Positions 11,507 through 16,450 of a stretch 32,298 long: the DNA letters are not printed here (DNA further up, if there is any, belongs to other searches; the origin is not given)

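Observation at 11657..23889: Stand-alone, translationally coupled two-gene iterative PKS mixing PUFA-synthase and enediyne-PKSE logic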

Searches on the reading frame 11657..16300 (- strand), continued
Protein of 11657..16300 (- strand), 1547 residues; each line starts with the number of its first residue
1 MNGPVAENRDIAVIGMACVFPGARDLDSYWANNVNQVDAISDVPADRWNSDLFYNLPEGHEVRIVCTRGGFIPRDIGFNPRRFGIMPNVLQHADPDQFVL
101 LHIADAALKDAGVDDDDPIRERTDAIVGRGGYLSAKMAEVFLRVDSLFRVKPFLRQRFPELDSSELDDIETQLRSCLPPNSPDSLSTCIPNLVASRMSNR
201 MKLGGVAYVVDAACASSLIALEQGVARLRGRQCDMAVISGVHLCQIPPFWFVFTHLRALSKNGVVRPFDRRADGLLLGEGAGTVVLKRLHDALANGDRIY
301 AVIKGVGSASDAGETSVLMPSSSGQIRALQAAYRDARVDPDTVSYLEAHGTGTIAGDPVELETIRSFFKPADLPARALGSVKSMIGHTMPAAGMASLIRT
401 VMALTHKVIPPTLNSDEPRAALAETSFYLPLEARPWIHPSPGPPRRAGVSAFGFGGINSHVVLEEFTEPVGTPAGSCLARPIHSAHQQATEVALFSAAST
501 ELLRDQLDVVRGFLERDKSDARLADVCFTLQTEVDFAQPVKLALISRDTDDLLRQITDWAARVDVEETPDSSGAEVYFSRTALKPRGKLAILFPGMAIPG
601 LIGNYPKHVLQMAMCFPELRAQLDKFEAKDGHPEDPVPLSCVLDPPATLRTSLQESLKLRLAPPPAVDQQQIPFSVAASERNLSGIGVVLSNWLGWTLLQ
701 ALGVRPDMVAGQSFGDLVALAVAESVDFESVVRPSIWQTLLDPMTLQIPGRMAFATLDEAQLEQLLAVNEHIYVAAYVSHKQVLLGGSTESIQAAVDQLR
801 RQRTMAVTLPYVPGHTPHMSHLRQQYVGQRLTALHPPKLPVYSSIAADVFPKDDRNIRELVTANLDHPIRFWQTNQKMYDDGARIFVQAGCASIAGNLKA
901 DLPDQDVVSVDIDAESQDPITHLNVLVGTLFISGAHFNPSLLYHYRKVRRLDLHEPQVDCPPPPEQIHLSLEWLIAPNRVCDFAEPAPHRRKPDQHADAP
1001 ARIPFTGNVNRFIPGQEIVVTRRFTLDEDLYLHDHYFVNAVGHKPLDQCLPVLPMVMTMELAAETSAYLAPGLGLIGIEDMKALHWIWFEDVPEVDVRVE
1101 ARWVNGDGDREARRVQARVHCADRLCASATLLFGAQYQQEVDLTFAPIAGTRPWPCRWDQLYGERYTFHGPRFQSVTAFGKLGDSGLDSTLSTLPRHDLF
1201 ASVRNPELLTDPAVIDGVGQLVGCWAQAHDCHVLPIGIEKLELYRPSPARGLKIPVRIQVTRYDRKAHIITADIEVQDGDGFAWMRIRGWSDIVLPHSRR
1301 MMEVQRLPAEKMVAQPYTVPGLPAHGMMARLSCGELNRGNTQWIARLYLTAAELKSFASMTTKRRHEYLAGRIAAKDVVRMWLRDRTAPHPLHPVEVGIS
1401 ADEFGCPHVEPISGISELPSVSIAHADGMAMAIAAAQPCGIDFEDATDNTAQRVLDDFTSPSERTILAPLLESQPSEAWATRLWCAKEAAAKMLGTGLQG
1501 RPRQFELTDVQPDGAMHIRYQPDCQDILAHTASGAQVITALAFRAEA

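Call 18: find_related_loci(query=A1, collection=genome_contigs, flank=10000)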
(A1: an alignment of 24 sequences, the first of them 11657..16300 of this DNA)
Query A1 (1547 aa) in genome_contigs; peptide patterns used: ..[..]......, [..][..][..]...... (x = any residue, [..] = any of these).
600 stretches matched a pattern (row limit reached: there are more); 597 encode a relative of the query (tblastn E <= 1e-3); the best 80 are kept; 79 distinct loci.
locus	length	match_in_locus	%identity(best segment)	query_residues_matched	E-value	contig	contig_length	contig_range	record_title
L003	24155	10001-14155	30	7-1511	3e-178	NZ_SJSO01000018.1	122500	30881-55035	Pedobacter psychrodurus strain RP-3-21 contig18, whole genome shotgun sequence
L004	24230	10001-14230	30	5-1513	2e-177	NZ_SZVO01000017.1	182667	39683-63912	Dyadobacter frigoris strain AR-3-8 contig17, whole genome shotgun sequence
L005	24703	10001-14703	48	7-1522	0e+0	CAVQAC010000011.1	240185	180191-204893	MAG: uncultured Planctomycetales bacterium isolate MFD09495.bin.2.65 genome assembly, contig: contig_2254, whole genome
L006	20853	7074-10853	31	8-1402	1e-165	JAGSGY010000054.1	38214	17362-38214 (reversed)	MAG: Proteobacteria bacterium isolate GY13CH_bin.7 k141_503648_length_38214_cov_25.2087, whole genome shotgun sequence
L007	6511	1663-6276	36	8-1498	6e-160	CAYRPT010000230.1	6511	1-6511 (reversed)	MAG TPA_asm: uncultured Solibacteraceae bacterium isolate SRP323723_co1_108 genome assembly, contig: NODE_10162_length_6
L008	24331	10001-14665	35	11-1531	4e-154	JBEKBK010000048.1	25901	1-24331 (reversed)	MAG: Bryobacteraceae bacterium isolate SPRUCE 134 SPRUCE_134_48, whole genome shotgun sequence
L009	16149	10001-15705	35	8-1513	1e-150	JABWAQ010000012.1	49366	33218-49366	MAG: Candidatus Brocadia sp. isolate MAG_8 scaffold_553, whole genome shotgun sequence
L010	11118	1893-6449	36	10-1498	1e-149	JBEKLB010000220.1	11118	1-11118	MAG: Bryobacteraceae bacterium isolate SPRUCE 360 SPRUCE_360_220, whole genome shotgun sequence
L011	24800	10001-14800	34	10-1514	2e-149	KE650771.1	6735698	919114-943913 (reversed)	Fischerella sp. PCC 9431 genomic scaffold Fis9431DRAFT_Scaffold1.2, whole genome shotgun sequence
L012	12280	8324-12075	36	3-1278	2e-148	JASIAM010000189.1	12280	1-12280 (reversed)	MAG: Bryobacteraceae bacterium isolate JOPF335 JOPF_N102_contig_41160, whole genome shotgun sequence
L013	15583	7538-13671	33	10-1507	2e-143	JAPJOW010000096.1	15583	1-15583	MAG: Aliterella sp. RAGGC_92 NODE_1410_length_15583_cov_10.148184, whole genome shotgun sequence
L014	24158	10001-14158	30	7-1513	3e-174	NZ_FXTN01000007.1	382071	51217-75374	Pedobacter westerhofensis strain DSM 19036, whole genome shotgun sequence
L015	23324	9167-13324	35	5-1436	1e-141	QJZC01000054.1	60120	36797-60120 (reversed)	MAG: Proteobacteria bacterium isolate SZUA-336 scaffold_418, whole genome shotgun sequence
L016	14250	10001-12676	35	11-922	6e-140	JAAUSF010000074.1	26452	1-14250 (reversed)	MAG: Cyanobacteria bacterium RU_5_0 NODE_669_length_26452_cov_21.824349, whole genome shotgun sequence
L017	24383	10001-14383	35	11-1507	4e-137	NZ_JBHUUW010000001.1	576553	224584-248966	Streptomyces sp. NPDC057137 NPDC057137_T17_A10.ctg-0001, whole genome shotgun sequence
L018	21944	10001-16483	35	11-1510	2e-150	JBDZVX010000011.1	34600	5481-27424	MAG: Thermomicrobia bacterium isolate PE_soil7 NODE_300_length_34600, whole genome shotgun sequence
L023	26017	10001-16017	34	10-1510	2e-133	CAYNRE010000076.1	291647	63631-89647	MAG TPA_asm: uncultured Pirellulales bacterium isolate binchicken_co200_123 genome assembly, contig: k141_1310237, whole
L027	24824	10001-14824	35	11-1507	2e-131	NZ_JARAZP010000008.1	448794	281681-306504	Streptomyces turgidiscabies strain ATCC 700248 NODE_8_length_448794_cov_26.831608, whole genome shotgun sequence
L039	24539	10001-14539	35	11-1516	2e-127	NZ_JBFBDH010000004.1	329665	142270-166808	Streptomyces sp. NPDC093970 NPDC093970_177_A10.ctg-0004, whole genome shotgun sequence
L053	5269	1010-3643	32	10-957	2e-126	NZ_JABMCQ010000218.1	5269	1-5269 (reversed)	Sphingobacterium shayense strain CrR18 scf_15998_218, whole genome shotgun sequence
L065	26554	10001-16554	31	10-963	1e-120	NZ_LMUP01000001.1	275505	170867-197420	Pedobacter sp. L105 NODE_1_length_275419_cov_9.103860, whole genome shotgun sequence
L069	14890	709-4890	44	5-1513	1e-118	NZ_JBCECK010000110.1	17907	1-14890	MAG: Mucilaginibacter sp. isolate bin02__SEP_COME_DAS NODE_2631_length_17907_cov_12.155949, whole genome shotgun sequenc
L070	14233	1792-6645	48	3-1505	3e-118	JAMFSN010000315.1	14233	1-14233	MAG: Frankia alni isolate NGEE_A_bin25 k127_996317, whole genome shotgun sequence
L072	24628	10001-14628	40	5-1547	0e+0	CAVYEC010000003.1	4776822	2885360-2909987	MAG: uncultured Planctomycetota bacterium isolate MFD09603.bin.2.111 genome assembly, contig: contig_1823, whole genome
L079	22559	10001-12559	34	13-905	1e-115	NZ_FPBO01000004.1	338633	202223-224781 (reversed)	Pseudoduganella namucuonensis strain CGMCC 1.11014, whole genome shotgun sequence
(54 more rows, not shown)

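Call 36: search_protein_families(library=pfam, proteins=[L065:20372-21580:+, L004:14583-15389:+, L039:14623-15780:-, L018:16695-17006:+, L014:18963-20234:+, L023:16282-17895:+, L002:17766-18572:-, L027:15680-17431:-, L023:17892-20543:+, L023:147-1043:-], max_evalue=0.001)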
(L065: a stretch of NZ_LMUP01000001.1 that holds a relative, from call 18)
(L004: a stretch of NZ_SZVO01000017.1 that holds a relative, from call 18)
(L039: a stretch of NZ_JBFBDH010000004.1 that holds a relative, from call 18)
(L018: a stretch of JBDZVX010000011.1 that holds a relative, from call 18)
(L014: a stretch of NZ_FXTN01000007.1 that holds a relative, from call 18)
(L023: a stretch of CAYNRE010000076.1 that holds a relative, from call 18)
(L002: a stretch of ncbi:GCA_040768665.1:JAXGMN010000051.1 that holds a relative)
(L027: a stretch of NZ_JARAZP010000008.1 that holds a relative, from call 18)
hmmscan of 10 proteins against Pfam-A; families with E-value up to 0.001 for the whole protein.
L065:20372-21580:+ (402 aa): 3 families
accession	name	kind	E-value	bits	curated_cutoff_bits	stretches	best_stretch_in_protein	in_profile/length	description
PF00201.24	UDPGT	-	3.2e-18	66.3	19.5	1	203-371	248-418/499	UDP-glucoronosyl and UDP-glucosyl transferase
PF06722.18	EryCIII-like_C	-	1.8e-15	57.6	31.7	1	273-377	27-131/145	Erythromycin biosynthesis protein CIII-like, C-terminal domain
PF04101.22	Glyco_tran_28_C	-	2.4e-11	44.4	22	1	293-368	71-151/166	Glycosyltransferase family 28 C-terminal domain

L004:14583-15389:+ (268 aa): 4 families
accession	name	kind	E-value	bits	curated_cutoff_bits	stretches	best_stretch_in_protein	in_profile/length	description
PF00561.26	Abhydrolase_1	-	7.6e-27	95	25.8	1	23-125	2-106/245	alpha/beta hydrolase fold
PF12146.15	Hydrolase_4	-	2.4e-13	50.4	27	1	22-130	5-117/239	Serine aminopeptidase, S33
PF12697.13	Abhydrolase_6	-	7e-13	50.2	26.3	1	24-241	1-212/217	Alpha/beta hydrolase family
PF00975.26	Thioesterase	-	4.7e-05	24.1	26.4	1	24-239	3-214/226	Thioesterase domain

L039:14623-15780:- (385 aa): 0 families

L018:16695-17006:+ (103 aa): 1 family
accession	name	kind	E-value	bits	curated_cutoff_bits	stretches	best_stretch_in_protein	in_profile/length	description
PF00550.31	PP-binding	-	0.00013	22.6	20.8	1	30-66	17-53/67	Phosphopantetheine attachment site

L014:18963-20234:+ (423 aa): 2 families
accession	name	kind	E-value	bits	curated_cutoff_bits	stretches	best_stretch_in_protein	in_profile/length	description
PF00668.25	Condensation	-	3.5e-13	49.5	30.6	1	18-146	21-155/456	Condensation domain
PF07247.17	AATase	-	4.6e-05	22.6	22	0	93-151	124-186/500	Alcohol acetyltransferase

L023:16282-17895:+ (537 aa): 1 family
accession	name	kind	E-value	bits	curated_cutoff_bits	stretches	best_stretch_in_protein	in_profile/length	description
PF01663.27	Phosphodiest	-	6.5e-31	108.6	23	1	9-412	1-327/342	Type I phosphodiesterase / nucleotide pyrophosphatase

L002:17766-18572:- (268 aa): 5 families
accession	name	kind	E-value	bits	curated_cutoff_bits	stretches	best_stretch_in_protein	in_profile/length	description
PF00005.33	ABC_tran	-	4e-35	121.8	25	1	62-208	1-136/137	ABC transporter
PF13304.12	AAA_21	-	1.7e-06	28.8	27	0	190-243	247-302/304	AAA domain, putative AbiEii toxin, Type IV TA system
PF13555.12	AAA_29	-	6.1e-05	23.1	27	1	65-93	15-43/61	P-loop containing region of AAA domain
PF13191.12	AAA_16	-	8.3e-05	23.6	32.6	1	58-111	8-62/167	AAA ATPase domain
PF02463.25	SMC_N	-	0.00098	19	40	0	73-92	25-44/220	RecF/RecN/SMC N terminal domain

L027:15680-17431:- (583 aa): 0 families

L023:17892-20543:+ (883 aa): 0 families

L023:147-1043:- (298 aa): 3 families
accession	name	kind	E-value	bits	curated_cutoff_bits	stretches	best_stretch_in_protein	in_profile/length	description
PF00106.31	adh_short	-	1.6e-45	155.4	26.6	1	54-247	2-189/195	short chain dehydrogenase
PF13561.12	adh_short_C2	-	5.4e-37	128.1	27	1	61-250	3-186/236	Enoyl-(Acyl carrier protein) reductase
PF08659.16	KR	-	1.2e-08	35.5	22.6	1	56-235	4-173/180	KR domain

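Call 39: search_solved_structures(query=window:11657-16300:-, max_evalue=1e-10)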
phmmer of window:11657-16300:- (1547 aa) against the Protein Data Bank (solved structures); distinct sequences matched with E-value up to 1e-10: 152 (the best 60 are shown).
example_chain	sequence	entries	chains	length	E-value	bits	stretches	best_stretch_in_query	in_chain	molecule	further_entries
7zma_A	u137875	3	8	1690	1.6e-125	423.3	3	193-559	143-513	Putative polyketide synthase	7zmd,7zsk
4mz0_A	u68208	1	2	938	8.8e-82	278.3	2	190-558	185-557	CurL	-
6riw_A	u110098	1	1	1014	3e-76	259.9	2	10-472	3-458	ORF10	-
5erf_A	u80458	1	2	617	4.7e-73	249.4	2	192-562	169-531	Polyketide synthase PksL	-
5eny_A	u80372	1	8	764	8e-73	248.6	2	192-562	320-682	Polyketide synthase PksL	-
5e5n_A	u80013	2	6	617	1.1e-71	244.8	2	192-562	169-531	Polyketide synthase PksL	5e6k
4na1_A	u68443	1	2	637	6.4e-71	242.3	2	176-535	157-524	Polyketide synthase PksJ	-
9d2z_A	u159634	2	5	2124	4.9e-70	239.4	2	187-562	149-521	Mycocerosic acid synthase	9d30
9d2y_A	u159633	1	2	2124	4.9e-70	239.3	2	187-562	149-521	Multifunctional mycocerosic acid synthase membrane-associated MAS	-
4na2_A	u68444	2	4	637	2e-69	237.3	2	176-535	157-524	Polyketide synthase PksJ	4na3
4tkt_A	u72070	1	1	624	2.2e-69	237.2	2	193-533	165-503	AT-less polyketide synthase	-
11sz_A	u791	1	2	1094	6.7e-69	235.6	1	192-533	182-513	6-deoxyerythronolide-B synthase, Erythronolide synthase EryA2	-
9pat_A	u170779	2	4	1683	2e-68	234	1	185-518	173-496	6-deoxyerythronolide-B synthase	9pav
9pat_C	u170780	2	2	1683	2.1e-68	233.9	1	185-518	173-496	6-deoxyerythronolide-B synthase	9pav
9pc6_A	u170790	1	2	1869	3.5e-68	233.2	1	185-518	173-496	6-deoxyerythronolide-B synthase,RifR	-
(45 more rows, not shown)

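Call 43: find_encoding_contigs(protein=P0002, flank=10000, max_places=2)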
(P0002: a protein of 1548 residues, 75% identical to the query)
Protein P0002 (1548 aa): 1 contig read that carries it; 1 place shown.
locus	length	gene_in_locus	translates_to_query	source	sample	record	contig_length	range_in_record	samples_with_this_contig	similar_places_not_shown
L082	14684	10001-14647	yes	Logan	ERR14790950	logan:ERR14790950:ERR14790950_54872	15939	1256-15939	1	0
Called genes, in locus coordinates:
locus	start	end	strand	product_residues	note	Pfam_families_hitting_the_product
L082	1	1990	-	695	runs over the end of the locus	PF26549:Tricorn_N (faint), PF26550:Tricorn_2nd (weak), PF07676:PD40 (faint), PF02129:Peptidase_S15 (faint), PF00561:Abhydrolase_1 (faint), PF00326:Peptidase_S9, PF20434:BD-FAE (faint)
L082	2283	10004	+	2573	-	PF03060:NMO, PF00109:ketoacyl-synt, PF02801:Ketoacyl-synt_C, PF16197:KAsynt_C_assoc, PF00698:Acyl_transf_1, PF08659:KR, PF00106:adh_short, PF13561:adh_short_C2 (weak)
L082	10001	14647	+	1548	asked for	PF00109:ketoacyl-synt, PF02801:Ketoacyl-synt_C, PF16197:KAsynt_C_assoc (weak), PF22336:RhiE-like_linker (weak), PF22621:CurL-like_PKS_C (weak), PF00698:Acyl_transf_1, PF14765:PS-DH, PF01648:ACPS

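Call 44: find_encoding_contigs(protein=P0001, flank=10000, max_places=2)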
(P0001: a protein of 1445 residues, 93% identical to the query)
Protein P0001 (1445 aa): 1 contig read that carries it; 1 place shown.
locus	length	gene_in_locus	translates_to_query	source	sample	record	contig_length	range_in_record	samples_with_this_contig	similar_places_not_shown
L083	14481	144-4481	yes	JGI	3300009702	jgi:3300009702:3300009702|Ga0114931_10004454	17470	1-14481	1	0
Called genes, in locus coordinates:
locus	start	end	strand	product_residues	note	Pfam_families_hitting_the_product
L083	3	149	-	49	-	?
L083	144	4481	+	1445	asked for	PF00109:ketoacyl-synt, PF02801:Ketoacyl-synt_C, PF16197:KAsynt_C_assoc (weak), PF22336:RhiE-like_linker (weak), PF00698:Acyl_transf_1, PF14765:PS-DH, PF01648:ACPS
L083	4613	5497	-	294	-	PF06283:ThuA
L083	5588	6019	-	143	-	-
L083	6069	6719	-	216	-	PF07638:Sigma70_ECF, PF04542:Sigma70_r2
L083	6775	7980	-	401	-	-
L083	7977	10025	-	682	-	PF00069:Pkinase, PF07714:PK_Tyr_Ser-Thr, PF03109:ABC1 (weak)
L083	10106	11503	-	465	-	PF00498:FHA (weak)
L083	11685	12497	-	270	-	-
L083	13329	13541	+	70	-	-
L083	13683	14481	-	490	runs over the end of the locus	PF11762:Arabinose_Iso_C (weak), PF02952:Fucose_iso_C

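Call 45: find_encoding_contigs(protein=P0059, flank=9000, max_places=1)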
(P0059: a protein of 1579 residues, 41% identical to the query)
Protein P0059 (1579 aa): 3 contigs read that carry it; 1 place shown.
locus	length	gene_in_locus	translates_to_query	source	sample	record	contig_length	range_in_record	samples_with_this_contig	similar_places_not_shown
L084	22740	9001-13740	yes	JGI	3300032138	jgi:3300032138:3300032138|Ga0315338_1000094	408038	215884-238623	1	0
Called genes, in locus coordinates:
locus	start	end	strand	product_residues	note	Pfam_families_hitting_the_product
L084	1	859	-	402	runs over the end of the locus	-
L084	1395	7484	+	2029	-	PF03060:NMO, PF00109:ketoacyl-synt, PF02801:Ketoacyl-synt_C, PF16197:KAsynt_C_assoc, PF00698:Acyl_transf_1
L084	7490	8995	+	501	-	PF08659:KR, PF00106:adh_short, PF13561:adh_short_C2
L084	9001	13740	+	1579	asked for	PF00109:ketoacyl-synt, PF02801:Ketoacyl-synt_C, PF16197:KAsynt_C_assoc, PF22336:RhiE-like_linker (weak), PF00698:Acyl_transf_1, PF14765:PS-DH (weak), PF01648:ACPS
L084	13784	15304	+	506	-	PF25917:BSH_RND, PF25973:BSH_CzcB, PF25881:HH_YBHG, PF25954:Beta-barrel_RND_2, PF25989:YknX_C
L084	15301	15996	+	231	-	PF00005:ABC_tran, PF02463:SMC_N (faint), PF13304:AAA_21 (weak)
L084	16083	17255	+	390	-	PF12704:MacB_PCD (weak), PF02687:FtsX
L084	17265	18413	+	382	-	PF12704:MacB_PCD, PF02687:FtsX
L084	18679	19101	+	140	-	-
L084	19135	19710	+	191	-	-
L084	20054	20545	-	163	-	-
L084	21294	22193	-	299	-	-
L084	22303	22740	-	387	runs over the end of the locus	PF14486:DUF4432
